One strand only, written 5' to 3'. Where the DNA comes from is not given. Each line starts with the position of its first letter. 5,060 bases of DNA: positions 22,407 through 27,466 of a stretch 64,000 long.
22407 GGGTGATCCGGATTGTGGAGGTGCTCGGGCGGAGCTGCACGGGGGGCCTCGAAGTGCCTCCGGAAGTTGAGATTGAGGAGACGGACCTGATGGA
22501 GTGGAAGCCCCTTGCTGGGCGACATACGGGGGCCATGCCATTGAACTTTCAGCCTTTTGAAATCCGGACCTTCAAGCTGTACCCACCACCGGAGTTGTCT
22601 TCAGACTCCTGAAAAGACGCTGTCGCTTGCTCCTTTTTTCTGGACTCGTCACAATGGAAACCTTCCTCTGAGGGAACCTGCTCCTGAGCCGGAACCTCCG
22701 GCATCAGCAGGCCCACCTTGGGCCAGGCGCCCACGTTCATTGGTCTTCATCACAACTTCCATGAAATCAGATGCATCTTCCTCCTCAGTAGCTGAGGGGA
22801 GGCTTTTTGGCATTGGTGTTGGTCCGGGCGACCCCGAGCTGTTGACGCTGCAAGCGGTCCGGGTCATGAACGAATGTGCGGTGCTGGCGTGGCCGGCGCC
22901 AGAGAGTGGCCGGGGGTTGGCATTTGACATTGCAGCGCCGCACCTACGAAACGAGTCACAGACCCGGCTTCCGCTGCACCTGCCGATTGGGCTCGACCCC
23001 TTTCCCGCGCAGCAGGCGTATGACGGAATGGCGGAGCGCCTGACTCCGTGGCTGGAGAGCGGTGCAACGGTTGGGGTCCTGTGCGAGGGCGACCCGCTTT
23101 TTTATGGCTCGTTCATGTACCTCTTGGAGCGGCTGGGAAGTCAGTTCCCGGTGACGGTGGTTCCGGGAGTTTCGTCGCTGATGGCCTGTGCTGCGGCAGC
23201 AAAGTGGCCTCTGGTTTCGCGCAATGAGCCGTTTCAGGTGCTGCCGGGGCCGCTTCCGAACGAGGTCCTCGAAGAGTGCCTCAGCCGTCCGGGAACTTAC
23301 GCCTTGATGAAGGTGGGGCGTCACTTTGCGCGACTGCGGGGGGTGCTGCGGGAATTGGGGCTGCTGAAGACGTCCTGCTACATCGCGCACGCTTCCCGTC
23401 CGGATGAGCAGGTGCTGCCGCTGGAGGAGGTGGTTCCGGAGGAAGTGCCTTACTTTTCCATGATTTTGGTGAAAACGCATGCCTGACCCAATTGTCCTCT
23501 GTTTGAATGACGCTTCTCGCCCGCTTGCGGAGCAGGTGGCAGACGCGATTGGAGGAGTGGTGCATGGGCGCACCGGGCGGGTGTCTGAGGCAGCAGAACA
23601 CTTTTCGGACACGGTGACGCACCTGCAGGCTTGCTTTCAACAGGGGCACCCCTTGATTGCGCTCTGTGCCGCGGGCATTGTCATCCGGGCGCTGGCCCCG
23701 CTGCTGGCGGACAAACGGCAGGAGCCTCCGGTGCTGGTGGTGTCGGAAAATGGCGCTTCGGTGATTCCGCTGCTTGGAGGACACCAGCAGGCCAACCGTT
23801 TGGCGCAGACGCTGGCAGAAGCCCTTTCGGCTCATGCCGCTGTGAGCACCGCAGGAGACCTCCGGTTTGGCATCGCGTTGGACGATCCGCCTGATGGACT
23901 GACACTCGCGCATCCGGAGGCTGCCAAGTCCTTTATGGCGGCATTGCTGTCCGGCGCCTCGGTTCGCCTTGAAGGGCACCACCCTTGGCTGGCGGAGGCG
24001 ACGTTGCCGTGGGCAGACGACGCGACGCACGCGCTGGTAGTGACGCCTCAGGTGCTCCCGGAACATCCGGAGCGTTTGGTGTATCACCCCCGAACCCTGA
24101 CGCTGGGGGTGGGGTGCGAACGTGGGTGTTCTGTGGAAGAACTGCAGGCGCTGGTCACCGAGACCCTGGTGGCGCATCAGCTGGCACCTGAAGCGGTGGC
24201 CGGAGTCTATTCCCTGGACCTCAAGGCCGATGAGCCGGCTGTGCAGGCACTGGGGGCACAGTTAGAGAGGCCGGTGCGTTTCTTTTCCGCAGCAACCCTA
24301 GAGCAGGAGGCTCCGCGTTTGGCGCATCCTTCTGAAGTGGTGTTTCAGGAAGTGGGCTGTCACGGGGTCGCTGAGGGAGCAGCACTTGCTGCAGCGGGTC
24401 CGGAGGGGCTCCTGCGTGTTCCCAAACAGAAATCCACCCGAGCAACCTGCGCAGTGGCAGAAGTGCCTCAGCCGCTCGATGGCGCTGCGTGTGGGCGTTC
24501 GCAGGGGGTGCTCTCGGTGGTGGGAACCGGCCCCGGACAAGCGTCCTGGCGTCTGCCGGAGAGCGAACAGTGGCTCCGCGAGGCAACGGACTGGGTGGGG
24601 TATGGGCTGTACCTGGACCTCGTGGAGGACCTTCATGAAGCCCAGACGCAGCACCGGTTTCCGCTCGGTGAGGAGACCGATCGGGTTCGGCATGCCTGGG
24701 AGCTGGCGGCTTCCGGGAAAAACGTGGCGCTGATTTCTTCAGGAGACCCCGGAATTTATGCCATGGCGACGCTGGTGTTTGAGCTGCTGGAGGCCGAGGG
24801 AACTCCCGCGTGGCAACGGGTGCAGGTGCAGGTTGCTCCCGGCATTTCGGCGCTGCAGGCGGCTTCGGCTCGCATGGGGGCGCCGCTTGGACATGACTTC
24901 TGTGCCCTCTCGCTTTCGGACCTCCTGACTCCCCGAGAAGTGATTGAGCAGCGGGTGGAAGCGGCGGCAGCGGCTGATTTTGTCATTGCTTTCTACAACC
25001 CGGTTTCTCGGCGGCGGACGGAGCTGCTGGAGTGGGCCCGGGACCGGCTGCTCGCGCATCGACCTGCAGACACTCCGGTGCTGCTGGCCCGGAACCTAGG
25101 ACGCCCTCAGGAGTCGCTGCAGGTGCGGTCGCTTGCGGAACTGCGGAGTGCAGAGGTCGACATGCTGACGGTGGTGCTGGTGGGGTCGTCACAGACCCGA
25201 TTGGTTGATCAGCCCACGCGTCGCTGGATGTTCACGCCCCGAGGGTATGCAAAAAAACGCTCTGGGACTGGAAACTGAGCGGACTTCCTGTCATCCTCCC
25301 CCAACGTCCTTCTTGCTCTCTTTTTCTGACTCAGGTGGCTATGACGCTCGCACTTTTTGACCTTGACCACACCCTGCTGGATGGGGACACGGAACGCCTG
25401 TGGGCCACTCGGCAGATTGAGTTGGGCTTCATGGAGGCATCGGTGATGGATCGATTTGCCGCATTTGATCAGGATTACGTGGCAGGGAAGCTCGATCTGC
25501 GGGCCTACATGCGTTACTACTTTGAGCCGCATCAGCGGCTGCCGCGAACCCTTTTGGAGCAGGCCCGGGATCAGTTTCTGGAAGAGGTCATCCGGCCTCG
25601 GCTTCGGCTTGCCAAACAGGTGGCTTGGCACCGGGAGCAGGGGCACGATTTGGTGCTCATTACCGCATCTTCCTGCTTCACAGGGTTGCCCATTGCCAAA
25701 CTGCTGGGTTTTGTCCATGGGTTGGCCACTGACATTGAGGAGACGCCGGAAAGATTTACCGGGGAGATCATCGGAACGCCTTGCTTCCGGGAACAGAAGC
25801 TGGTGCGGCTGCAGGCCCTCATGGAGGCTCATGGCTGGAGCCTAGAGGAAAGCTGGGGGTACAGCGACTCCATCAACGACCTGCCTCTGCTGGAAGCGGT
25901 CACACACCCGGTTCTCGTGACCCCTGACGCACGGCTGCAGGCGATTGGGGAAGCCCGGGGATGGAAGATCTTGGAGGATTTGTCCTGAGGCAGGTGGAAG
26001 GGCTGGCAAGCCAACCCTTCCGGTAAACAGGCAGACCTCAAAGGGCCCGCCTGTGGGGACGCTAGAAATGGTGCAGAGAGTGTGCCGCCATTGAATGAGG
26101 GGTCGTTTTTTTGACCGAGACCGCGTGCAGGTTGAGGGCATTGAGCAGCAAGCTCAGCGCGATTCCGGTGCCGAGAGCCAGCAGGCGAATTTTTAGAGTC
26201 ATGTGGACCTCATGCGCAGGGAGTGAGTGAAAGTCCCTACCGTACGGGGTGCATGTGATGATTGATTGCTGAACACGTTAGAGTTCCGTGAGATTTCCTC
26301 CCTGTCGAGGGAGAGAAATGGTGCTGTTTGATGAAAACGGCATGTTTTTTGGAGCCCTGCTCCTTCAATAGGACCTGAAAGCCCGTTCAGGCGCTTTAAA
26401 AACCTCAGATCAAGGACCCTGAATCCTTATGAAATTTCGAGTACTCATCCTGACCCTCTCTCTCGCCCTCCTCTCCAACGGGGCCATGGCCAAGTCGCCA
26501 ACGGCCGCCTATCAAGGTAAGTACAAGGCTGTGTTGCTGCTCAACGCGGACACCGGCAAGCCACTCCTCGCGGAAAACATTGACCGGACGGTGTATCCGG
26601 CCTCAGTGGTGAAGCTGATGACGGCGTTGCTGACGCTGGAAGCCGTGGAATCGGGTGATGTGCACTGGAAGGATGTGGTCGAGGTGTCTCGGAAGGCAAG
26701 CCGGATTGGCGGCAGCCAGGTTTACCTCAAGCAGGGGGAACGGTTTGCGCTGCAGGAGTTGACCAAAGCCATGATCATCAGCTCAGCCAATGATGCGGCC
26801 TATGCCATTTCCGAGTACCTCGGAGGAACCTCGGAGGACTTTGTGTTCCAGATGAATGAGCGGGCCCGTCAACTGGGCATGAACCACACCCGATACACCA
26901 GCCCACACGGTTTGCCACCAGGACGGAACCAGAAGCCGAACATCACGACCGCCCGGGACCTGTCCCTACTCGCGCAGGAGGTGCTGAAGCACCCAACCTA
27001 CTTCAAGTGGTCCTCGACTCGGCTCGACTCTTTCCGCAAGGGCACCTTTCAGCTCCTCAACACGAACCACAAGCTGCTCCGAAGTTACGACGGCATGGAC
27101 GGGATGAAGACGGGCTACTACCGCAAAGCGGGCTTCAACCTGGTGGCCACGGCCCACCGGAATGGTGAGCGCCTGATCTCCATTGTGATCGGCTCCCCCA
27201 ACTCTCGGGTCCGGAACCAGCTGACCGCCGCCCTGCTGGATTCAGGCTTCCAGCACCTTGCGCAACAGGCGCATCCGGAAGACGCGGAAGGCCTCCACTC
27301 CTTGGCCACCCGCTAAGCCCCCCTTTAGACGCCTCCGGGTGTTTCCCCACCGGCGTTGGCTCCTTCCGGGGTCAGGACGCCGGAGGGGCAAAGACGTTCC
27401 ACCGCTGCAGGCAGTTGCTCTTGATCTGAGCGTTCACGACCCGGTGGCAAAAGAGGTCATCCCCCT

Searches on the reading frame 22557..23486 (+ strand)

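Call 51: search_protein_families(library=pfam, proteins=[window:22557-23486:+], max_evalue=0.00001)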
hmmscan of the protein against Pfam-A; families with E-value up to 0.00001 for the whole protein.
window:22557-23486:+ (309 aa): 1 family
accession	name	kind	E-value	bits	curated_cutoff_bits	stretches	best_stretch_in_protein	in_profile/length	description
PF00590.25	TP_methylase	-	1.8e-40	139.6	27.8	1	83-290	2-209/212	Tetrapyrrole (Corrin/Porphyrin) Methylases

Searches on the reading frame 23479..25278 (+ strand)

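Call 51: search_protein_families(library=pfam, proteins=[window:23479-25278:+], max_evalue=0.00001)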
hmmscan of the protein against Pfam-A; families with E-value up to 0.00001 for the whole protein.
window:23479-25278:+ (599 aa): 3 families
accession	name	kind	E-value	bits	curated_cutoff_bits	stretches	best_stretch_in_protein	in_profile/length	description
PF01890.21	CbiG_C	-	3e-32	112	27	1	207-327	1-117/117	Cobalamin synthesis G C-terminus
PF00590.25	TP_methylase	-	8.4e-31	108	27.8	1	345-555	2-211/212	Tetrapyrrole (Corrin/Porphyrin) Methylases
PF11760.13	CbiG_N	-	2.6e-27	95.1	25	1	48-127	2-82/82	Cobalamin synthesis G N-terminal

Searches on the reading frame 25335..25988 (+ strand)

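Call 52: search_protein_families(library=pfam, proteins=[window:25335-25988:+], max_evalue=0.00001)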
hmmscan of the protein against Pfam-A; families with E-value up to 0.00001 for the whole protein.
window:25335-25988:+ (217 aa): 2 families
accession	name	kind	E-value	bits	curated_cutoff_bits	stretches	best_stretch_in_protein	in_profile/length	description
PF12710.13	HAD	-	3.2e-34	119.4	27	1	6-187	1-189/189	haloacid dehalogenase-like hydrolase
PF00702.32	Hydrolase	-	2e-07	32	26.4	1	4-188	2-189/191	haloacid dehalogenase-like hydrolase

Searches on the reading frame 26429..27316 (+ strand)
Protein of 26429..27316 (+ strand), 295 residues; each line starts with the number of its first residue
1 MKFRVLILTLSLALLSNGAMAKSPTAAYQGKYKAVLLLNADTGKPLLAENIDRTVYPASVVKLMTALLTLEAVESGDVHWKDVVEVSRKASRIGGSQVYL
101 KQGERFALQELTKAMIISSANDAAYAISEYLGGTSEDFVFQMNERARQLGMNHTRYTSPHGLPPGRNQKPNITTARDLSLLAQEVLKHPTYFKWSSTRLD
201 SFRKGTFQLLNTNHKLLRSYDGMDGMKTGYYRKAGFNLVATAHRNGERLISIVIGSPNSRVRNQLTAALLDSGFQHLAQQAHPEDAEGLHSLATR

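Call 51: search_protein_families(library=pfam, proteins=[window:26429-27316:+], max_evalue=0.00001)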
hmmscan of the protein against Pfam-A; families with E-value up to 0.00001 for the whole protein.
window:26429-27316:+ (295 aa): 2 families
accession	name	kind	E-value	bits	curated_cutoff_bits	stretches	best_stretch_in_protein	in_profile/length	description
PF00768.25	Peptidase_S11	-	1e-60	205.7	27.6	1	29-257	9-238/239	D-alanyl-D-alanine carboxypeptidase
PF13354.11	Beta-lactamase2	-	2.1e-20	73.4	22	1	36-186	3-147/214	Beta-lactamase enzyme family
